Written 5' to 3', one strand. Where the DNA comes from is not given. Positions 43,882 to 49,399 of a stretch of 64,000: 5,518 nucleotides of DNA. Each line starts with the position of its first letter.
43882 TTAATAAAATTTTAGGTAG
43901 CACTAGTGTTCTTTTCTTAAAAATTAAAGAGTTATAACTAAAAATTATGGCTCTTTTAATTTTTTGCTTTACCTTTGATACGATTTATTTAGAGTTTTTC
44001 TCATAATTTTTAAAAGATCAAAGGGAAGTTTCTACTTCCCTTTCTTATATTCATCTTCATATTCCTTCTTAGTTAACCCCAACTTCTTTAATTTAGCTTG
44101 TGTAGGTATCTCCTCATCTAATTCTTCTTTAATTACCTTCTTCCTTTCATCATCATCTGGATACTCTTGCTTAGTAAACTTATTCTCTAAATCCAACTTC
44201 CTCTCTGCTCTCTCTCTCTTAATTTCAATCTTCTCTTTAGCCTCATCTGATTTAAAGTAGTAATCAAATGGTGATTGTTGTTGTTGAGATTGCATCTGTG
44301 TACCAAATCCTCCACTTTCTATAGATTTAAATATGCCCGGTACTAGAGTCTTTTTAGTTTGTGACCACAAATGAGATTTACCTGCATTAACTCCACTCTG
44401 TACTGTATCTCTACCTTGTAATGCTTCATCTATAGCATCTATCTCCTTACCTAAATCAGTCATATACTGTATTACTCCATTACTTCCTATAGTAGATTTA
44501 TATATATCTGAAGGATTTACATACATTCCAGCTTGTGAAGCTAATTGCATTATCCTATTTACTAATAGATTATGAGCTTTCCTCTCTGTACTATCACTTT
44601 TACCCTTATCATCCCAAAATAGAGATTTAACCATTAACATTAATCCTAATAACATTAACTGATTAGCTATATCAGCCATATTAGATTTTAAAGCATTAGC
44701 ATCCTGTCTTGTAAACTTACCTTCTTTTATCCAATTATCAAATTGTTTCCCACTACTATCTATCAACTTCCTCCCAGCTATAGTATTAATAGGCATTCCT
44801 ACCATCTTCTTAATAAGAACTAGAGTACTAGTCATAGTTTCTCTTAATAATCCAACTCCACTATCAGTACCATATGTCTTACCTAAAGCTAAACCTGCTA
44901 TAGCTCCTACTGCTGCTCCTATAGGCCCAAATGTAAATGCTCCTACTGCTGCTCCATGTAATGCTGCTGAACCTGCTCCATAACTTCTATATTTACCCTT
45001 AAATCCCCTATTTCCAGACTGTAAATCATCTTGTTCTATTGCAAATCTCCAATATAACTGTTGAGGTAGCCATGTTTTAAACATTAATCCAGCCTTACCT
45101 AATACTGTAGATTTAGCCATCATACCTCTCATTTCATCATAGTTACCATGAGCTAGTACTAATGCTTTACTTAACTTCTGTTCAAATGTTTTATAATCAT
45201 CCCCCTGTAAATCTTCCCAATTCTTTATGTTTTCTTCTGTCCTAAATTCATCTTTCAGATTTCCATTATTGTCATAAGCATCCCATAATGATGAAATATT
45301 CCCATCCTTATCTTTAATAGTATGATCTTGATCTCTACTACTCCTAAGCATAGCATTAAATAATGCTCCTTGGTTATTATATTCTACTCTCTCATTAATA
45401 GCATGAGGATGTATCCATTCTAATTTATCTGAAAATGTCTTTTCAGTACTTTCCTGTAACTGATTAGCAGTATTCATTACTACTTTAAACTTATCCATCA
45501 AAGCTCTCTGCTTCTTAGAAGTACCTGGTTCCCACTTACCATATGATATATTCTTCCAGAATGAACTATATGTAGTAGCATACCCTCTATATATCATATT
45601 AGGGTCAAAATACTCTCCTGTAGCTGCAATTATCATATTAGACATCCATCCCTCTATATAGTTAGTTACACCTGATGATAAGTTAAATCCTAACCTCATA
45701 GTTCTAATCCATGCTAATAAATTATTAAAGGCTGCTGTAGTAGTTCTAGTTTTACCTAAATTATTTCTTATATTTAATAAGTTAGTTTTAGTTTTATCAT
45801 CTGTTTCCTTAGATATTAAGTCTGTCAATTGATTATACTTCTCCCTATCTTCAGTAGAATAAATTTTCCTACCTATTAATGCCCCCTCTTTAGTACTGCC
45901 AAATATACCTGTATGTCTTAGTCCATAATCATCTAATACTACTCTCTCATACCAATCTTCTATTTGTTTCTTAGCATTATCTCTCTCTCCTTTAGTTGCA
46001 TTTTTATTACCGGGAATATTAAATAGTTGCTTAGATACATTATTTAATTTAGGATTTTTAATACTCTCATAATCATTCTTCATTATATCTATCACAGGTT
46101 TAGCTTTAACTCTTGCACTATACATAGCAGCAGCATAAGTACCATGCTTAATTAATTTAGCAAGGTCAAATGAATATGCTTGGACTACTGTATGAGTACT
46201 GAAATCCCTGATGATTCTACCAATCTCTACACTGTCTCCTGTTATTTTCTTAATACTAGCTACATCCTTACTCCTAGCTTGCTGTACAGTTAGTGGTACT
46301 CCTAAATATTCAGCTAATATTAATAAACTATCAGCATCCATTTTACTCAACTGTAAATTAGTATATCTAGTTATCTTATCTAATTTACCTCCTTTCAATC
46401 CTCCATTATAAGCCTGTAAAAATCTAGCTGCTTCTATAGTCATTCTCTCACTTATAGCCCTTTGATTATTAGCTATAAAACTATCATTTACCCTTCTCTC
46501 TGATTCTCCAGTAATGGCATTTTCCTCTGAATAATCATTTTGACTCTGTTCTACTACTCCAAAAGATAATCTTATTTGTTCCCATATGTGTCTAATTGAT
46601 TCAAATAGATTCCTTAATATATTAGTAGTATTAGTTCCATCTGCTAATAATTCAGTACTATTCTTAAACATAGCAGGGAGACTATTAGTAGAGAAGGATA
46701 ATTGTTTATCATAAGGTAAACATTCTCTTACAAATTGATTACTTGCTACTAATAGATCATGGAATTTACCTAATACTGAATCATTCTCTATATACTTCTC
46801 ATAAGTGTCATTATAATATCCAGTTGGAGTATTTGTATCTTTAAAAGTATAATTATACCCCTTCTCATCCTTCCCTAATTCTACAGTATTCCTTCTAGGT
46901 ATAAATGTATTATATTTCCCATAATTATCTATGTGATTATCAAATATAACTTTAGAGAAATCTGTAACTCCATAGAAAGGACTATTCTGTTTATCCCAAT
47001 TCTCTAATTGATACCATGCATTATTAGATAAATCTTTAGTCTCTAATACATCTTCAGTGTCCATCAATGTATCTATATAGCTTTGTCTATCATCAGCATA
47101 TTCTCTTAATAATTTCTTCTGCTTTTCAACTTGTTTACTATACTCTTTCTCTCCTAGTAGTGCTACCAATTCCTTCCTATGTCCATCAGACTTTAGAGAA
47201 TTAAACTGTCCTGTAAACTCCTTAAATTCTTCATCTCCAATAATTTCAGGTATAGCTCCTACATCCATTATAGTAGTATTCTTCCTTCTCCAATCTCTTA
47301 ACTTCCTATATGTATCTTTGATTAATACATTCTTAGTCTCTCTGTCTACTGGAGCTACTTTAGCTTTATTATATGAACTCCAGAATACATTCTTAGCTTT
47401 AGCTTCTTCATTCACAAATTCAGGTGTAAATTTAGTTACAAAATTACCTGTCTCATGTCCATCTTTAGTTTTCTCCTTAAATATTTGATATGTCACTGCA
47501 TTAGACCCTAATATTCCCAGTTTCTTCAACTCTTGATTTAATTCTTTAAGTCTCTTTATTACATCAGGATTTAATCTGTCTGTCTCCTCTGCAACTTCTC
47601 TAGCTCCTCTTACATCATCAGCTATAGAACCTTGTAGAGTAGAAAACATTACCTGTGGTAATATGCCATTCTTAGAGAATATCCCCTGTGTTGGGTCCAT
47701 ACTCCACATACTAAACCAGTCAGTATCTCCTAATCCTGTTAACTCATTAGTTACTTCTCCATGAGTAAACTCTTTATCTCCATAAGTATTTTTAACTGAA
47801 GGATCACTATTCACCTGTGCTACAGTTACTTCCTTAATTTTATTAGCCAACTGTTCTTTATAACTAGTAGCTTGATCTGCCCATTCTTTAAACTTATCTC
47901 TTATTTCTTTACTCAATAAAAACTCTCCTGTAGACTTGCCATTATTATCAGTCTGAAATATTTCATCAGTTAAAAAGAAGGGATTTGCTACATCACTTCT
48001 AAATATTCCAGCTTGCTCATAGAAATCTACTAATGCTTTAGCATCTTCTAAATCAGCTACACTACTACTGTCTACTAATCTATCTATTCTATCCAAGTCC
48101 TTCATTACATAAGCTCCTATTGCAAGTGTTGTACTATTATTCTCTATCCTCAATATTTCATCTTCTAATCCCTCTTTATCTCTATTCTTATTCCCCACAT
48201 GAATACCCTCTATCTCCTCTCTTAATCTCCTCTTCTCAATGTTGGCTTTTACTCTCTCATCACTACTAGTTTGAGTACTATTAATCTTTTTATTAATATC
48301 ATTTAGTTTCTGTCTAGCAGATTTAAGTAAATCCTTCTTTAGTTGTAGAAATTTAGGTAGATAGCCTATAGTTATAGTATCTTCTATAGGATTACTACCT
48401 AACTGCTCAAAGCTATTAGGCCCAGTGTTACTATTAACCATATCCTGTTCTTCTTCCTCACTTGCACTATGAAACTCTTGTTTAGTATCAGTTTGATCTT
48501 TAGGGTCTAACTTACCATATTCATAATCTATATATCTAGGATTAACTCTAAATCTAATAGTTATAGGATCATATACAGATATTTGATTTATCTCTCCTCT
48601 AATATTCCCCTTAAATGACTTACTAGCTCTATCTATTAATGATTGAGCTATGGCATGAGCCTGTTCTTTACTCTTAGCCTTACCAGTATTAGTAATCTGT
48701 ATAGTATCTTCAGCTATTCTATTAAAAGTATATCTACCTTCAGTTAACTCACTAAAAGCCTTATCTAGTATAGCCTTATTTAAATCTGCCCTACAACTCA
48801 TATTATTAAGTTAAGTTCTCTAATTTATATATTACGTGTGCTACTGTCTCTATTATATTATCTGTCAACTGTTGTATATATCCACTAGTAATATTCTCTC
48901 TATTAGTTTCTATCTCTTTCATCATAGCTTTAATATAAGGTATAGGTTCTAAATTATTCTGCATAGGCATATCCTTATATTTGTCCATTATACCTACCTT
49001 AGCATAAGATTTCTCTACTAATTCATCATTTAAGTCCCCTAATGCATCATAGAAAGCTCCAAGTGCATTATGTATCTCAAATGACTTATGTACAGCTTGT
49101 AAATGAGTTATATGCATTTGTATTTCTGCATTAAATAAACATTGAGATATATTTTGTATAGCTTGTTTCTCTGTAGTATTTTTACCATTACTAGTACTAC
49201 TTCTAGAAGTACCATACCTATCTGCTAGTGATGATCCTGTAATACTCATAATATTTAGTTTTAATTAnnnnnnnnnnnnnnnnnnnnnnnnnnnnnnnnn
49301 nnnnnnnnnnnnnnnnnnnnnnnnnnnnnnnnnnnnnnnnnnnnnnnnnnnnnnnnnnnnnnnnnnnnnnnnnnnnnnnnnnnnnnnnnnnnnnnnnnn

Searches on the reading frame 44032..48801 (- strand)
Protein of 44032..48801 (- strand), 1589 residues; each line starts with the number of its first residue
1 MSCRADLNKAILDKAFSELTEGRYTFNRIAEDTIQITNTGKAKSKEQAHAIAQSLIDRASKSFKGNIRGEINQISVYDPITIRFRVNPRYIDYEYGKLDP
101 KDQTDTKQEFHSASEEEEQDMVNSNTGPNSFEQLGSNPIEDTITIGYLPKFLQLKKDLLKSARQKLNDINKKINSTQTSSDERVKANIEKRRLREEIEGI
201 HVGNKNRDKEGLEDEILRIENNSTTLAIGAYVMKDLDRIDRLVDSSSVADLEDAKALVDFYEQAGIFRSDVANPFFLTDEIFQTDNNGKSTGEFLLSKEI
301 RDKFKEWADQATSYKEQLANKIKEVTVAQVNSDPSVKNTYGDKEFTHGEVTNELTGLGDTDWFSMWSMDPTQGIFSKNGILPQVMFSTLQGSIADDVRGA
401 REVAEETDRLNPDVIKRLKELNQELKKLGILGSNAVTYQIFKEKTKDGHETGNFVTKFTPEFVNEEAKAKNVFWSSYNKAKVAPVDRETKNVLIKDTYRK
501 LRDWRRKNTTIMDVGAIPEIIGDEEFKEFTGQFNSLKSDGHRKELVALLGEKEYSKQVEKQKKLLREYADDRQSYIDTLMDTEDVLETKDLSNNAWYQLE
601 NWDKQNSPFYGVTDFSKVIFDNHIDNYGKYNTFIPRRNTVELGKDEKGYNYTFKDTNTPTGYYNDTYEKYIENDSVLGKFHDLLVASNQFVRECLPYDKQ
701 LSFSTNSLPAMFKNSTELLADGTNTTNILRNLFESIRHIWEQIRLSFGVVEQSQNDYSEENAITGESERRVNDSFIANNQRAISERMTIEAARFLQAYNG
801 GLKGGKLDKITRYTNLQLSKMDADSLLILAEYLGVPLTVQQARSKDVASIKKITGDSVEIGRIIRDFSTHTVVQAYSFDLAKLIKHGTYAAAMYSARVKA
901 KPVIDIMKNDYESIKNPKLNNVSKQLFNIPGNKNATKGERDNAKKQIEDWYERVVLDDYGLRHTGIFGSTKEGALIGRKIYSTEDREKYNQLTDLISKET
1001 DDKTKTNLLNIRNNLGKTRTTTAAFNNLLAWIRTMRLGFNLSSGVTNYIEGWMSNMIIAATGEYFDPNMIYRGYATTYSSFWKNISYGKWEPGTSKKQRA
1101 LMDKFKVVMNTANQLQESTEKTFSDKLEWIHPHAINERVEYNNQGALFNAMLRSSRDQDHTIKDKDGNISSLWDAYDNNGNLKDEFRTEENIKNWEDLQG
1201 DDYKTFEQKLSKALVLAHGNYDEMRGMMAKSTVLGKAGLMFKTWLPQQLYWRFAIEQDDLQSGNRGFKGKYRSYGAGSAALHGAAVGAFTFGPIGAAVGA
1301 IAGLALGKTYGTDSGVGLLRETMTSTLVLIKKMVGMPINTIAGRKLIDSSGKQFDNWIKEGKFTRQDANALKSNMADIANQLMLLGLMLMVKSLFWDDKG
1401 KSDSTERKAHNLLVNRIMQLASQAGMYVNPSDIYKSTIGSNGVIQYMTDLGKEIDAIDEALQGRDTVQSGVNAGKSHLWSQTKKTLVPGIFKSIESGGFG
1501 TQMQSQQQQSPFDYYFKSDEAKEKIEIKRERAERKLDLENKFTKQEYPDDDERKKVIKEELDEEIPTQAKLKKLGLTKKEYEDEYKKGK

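Call 13: search_protein_families(library=phrogs, proteins=[window:44032-48801:-], max_evalue=0.001)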
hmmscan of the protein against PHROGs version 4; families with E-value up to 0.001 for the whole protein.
window:44032-48801:- (1589 aa): 1 family
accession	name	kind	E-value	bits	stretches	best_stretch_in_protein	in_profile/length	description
phrog_14721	-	unknown function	3.2e-16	58.8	1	988-1587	944-1591/1596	-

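Call 49: search_protein_families(library=pfam, proteins=[window:44032-48801:-], max_evalue=0.01)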
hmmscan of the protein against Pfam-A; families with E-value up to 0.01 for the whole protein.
window:44032-48801:- (1589 aa): 0 families

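Call 73: search_protein_families(library=ncbifam, proteins=[window:44032-48801:-], max_evalue=0.1)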
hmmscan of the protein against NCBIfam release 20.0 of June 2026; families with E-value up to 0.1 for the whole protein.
window:44032-48801:- (1589 aa): 1 family
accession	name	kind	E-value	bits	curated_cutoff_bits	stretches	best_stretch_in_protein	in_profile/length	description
TIGR03789.1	pdsO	hypoth_equivalog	0.004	16.8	152.2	1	1283-1315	50-82/243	sortase-associated OmpA-like protein PdsO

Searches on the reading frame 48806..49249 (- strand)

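Call 73: search_protein_families(library=ncbifam, proteins=[window:48806-49249:-], max_evalue=0.1)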
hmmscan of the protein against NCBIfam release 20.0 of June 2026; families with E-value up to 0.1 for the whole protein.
window:48806-49249:- (147 aa): 1 family
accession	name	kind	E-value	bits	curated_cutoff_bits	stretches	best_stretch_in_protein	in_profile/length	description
NF003776.0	PRK05368.1-3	equivalog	0.033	12.8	358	1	25-78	51-104/353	homoserine O-succinyltransferase MetA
